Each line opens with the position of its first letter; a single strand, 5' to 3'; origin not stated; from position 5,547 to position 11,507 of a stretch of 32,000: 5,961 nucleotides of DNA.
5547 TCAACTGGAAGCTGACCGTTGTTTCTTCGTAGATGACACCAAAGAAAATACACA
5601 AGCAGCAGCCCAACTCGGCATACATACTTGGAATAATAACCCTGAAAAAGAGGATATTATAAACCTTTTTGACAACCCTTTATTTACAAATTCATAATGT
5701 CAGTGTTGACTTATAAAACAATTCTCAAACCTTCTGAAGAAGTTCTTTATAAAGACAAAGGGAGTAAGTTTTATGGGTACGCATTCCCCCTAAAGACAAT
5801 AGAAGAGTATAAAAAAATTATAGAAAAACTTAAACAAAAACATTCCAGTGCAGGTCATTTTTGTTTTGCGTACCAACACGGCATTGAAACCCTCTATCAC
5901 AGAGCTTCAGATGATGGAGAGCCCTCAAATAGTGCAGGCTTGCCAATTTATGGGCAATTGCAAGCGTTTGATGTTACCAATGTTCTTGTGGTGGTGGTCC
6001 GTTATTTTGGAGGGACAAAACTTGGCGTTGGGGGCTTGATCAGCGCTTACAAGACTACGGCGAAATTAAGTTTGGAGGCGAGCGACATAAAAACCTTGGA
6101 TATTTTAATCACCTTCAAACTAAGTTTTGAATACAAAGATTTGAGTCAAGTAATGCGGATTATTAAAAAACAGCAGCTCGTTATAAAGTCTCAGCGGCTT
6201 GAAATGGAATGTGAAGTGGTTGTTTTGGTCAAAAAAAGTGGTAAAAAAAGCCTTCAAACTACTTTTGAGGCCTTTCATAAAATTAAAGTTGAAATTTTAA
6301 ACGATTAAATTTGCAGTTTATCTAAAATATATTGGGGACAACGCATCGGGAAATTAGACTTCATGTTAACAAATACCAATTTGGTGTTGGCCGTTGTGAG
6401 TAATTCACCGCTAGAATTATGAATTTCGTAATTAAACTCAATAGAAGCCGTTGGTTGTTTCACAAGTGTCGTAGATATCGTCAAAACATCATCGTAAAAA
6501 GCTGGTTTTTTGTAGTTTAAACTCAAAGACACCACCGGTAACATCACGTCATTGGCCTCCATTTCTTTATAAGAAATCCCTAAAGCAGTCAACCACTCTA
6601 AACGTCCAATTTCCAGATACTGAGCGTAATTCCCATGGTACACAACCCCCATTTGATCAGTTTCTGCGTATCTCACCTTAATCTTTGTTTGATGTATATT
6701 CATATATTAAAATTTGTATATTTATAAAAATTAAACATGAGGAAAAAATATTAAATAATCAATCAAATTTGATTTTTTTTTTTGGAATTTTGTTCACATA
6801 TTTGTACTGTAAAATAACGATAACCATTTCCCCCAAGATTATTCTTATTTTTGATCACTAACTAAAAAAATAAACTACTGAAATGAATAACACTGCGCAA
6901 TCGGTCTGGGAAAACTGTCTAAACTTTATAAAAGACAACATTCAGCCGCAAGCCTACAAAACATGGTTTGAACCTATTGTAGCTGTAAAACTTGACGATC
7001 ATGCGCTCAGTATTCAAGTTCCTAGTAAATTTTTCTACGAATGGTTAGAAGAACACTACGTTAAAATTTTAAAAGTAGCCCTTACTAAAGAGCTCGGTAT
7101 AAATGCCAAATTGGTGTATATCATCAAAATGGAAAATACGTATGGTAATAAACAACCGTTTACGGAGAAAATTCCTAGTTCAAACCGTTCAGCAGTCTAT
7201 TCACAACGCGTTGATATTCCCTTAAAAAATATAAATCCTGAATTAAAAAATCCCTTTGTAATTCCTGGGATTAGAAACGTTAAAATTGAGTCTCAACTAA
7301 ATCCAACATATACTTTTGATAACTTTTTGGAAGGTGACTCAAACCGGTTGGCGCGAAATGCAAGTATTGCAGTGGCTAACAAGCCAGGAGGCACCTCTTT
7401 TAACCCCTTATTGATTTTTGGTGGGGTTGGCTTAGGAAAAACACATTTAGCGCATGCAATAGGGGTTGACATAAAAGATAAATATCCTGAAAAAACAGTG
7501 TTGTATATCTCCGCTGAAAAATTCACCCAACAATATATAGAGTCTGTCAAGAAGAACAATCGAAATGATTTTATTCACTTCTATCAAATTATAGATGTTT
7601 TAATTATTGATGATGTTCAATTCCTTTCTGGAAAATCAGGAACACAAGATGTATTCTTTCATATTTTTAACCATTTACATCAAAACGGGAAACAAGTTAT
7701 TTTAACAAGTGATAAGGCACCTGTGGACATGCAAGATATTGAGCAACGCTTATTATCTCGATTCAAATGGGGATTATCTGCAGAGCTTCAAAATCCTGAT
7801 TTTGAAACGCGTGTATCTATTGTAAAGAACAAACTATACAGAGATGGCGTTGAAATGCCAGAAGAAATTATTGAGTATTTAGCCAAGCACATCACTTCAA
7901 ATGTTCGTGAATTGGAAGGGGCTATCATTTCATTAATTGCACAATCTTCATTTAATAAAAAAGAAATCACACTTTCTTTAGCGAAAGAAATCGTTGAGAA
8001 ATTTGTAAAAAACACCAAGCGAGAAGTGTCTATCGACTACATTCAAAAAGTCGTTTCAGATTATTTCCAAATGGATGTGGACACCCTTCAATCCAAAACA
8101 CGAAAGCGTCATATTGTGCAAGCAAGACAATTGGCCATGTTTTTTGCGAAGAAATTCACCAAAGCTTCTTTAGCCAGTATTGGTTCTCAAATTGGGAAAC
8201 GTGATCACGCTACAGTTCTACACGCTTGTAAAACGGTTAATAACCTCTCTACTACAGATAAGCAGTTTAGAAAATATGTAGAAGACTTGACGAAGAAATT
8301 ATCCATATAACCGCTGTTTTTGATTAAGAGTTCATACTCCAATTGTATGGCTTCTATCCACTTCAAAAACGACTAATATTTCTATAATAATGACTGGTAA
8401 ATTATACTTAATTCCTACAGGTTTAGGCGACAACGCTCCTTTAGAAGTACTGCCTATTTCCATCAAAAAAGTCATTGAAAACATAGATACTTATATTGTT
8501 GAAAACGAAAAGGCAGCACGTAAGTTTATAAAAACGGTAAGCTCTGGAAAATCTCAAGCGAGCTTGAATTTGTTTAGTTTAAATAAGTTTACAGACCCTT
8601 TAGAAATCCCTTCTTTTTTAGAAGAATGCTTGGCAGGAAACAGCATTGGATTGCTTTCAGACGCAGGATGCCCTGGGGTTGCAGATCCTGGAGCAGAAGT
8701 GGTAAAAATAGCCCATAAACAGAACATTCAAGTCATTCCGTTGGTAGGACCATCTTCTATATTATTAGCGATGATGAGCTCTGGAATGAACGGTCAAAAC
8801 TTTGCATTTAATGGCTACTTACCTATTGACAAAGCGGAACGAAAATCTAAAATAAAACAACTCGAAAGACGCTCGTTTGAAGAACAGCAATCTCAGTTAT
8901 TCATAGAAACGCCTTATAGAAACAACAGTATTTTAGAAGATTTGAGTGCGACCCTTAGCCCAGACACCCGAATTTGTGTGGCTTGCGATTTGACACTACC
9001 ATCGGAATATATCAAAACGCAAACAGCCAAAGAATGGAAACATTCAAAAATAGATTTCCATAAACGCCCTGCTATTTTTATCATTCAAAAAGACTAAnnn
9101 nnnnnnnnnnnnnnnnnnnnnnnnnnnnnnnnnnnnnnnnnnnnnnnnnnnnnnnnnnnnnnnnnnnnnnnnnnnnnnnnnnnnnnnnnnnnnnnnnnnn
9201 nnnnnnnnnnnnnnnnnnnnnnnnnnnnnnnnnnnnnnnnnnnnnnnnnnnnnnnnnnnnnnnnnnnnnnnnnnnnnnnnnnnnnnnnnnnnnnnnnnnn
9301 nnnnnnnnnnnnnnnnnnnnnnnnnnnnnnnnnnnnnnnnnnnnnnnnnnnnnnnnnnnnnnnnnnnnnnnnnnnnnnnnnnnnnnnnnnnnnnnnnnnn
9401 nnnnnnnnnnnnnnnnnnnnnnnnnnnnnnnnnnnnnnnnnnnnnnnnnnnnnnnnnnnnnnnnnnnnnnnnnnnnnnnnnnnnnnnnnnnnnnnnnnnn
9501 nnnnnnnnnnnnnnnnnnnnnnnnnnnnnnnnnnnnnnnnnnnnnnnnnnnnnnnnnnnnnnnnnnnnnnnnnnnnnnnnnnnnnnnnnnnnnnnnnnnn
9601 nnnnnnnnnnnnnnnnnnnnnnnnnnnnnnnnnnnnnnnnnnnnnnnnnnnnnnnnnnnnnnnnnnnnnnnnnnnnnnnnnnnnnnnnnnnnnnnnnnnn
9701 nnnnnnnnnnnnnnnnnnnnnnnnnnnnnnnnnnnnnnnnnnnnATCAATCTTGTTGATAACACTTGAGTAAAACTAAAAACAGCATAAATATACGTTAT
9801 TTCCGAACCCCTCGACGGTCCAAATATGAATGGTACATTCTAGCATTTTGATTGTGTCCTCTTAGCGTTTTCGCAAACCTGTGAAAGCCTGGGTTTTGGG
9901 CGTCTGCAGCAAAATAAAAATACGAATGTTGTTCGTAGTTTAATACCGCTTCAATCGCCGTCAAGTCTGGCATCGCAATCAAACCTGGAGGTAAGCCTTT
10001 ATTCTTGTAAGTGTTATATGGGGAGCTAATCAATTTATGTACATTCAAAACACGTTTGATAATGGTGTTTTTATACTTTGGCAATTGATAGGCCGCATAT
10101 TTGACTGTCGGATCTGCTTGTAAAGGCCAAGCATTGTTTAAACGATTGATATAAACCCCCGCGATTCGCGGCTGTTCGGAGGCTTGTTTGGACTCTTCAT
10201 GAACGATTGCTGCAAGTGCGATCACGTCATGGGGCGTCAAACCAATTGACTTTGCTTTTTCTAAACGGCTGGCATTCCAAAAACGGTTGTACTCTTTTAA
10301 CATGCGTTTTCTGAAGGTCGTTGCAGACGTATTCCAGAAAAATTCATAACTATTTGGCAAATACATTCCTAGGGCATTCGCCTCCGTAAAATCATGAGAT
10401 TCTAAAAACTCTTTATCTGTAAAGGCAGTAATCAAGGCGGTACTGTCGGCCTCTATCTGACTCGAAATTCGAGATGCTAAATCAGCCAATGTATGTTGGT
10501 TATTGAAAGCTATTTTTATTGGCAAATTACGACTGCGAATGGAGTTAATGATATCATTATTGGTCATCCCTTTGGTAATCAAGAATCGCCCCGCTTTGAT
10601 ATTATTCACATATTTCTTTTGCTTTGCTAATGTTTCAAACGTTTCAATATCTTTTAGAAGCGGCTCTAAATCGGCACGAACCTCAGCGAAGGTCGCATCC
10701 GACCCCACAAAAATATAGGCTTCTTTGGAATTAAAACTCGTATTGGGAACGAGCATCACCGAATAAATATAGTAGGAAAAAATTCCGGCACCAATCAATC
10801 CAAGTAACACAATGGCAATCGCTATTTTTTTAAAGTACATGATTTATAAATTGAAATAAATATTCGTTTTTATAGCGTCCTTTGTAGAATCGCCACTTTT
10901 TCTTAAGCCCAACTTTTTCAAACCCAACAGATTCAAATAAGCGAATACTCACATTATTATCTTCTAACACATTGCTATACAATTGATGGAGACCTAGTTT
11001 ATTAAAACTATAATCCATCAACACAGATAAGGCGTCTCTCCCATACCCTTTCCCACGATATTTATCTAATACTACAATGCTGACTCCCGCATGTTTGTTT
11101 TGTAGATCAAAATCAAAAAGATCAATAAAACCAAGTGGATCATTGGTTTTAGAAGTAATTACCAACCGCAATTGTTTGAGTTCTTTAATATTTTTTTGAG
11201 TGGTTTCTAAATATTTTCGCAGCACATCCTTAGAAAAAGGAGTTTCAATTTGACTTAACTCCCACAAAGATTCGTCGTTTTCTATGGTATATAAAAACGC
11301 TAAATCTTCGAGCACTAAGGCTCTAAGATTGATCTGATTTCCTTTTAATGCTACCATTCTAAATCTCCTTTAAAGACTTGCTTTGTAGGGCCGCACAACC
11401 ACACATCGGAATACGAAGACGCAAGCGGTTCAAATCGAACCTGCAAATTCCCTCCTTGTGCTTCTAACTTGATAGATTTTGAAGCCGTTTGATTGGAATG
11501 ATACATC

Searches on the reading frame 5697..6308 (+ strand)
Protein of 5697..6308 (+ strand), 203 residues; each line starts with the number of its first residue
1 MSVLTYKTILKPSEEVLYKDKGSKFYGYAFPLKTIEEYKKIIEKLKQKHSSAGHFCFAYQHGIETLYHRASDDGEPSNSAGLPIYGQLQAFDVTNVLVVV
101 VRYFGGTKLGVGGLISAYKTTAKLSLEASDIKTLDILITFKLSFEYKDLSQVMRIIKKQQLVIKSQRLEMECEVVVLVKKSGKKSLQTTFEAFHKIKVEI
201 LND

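Call 65: search_protein_families(library=pfam, proteins=[window:5697-6308:+], max_evalue=0.00001)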
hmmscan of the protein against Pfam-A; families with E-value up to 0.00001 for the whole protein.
window:5697-6308:+ (203 aa): 1 family
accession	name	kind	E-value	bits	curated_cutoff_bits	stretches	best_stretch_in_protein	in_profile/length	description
PF01205.25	UPF0029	-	7.1e-34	116.5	27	1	21-124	1-105/107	Uncharacterized protein family UPF0029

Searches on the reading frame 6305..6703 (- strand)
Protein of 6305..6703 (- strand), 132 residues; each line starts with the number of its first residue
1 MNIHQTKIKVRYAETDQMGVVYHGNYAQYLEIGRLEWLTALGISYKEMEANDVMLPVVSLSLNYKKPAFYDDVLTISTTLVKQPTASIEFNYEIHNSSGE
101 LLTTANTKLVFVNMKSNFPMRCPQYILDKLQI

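Call 66: search_protein_families(library=pfam, proteins=[window:6305-6703:-], max_evalue=0.00001)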
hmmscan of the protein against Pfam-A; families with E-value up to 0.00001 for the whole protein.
window:6305-6703:- (132 aa): 3 families
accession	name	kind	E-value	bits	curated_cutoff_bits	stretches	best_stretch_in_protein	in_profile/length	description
PF13279.12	4HBT_2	-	1.9e-17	64.3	25.5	1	10-129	1-121/122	Thioesterase-like superfamily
PF03061.28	4HBT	-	5.7e-17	62.2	20.6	1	18-101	1-77/79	Thioesterase superfamily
PF01643.23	Acyl-ACP_TE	-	9.1e-06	25.9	23.7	1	3-128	3-129/131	Acyl-ACP thioesterase N-terminal domain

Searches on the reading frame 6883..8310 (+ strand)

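Call 65: search_protein_families(library=pfam, proteins=[window:6883-8310:+], max_evalue=0.00001)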
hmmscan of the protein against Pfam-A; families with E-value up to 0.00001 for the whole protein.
window:6883-8310:+ (475 aa): 5 families
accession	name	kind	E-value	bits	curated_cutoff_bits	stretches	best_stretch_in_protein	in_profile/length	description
PF00308.24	Bac_DnaA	-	6.4e-63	212.2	23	1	139-300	1-161/162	Bacterial DnaA ATPAse domain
PF08299.17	Bac_DnaA_C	-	9.2e-27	93.3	31.5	1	384-452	1-69/69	Bacterial dnaA protein helix-turn-helix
PF11638.13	DnaA_N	-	4.2e-20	71.7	24.6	1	6-68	1-64/65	DnaA N-terminal domain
PF01695.23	IstB_IS21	-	7.6e-09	35.8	24.1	1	176-279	95-195/238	IstB-like ATP binding protein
PF00004.35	AAA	-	9e-07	29.8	21.2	1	176-295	1-124/131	ATPase family associated with various cellular activities (AAA)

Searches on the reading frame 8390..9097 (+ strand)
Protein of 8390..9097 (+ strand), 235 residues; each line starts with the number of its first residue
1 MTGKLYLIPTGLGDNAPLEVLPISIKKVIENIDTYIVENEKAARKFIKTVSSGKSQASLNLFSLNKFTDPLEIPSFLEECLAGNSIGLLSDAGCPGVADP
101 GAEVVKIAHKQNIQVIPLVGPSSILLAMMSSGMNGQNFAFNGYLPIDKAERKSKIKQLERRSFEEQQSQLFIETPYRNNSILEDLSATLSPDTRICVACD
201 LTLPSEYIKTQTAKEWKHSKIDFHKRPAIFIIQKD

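Call 65: search_protein_families(library=pfam, proteins=[window:8390-9097:+], max_evalue=0.00001)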
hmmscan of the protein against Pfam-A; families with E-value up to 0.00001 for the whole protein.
window:8390-9097:+ (235 aa): 1 family
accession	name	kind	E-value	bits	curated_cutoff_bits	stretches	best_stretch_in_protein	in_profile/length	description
PF00590.25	TP_methylase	-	3.1e-08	34.2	27.8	1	4-215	1-210/212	Tetrapyrrole (Corrin/Porphyrin) Methylases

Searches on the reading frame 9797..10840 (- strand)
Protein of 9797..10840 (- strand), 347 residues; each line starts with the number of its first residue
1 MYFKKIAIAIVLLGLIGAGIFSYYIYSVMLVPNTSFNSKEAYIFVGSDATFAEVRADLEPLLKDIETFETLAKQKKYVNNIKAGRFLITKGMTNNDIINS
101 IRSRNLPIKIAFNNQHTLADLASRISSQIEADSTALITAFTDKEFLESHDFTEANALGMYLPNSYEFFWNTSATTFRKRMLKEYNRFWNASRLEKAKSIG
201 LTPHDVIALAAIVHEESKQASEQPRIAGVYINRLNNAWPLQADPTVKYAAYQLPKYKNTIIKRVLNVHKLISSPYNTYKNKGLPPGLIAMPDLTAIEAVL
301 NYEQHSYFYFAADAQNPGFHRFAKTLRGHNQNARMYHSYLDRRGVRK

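Call 65: search_protein_families(library=pfam, proteins=[window:9797-10840:-], max_evalue=0.00001)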
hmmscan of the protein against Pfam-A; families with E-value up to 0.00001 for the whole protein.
window:9797-10840:- (347 aa): 1 family
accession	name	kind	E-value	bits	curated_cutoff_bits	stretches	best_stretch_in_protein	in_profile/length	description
PF02618.21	YceG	-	6.9e-70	236.1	32.4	1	45-334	3-274/275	YceG-like family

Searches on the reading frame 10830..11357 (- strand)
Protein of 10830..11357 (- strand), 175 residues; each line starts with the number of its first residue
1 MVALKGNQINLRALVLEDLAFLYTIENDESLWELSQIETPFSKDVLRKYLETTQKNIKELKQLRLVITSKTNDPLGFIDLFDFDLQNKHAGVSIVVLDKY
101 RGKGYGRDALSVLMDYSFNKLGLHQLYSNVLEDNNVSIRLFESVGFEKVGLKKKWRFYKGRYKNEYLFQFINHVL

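Call 66: search_protein_families(library=pfam, proteins=[window:10830-11357:-], max_evalue=0.00001)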
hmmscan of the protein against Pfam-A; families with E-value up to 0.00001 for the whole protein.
window:10830-11357:- (175 aa): 4 families
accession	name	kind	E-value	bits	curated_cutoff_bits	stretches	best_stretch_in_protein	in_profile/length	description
PF13302.13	Acetyltransf_3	-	2.7e-19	70.7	25.4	1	9-147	2-138/138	Acetyltransferase (GNAT) domain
PF00583.31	Acetyltransf_1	-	2.6e-13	50.7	20.7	1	43-146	14-116/116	Acetyltransferase (GNAT) family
PF13420.13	Acetyltransf_4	-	5.9e-13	49.6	24.3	1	11-164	1-152/155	Acetyltransferase (GNAT) domain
PF13508.13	Acetyltransf_7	-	3.4e-07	31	27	1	70-148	10-84/84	Acetyltransferase (GNAT) domain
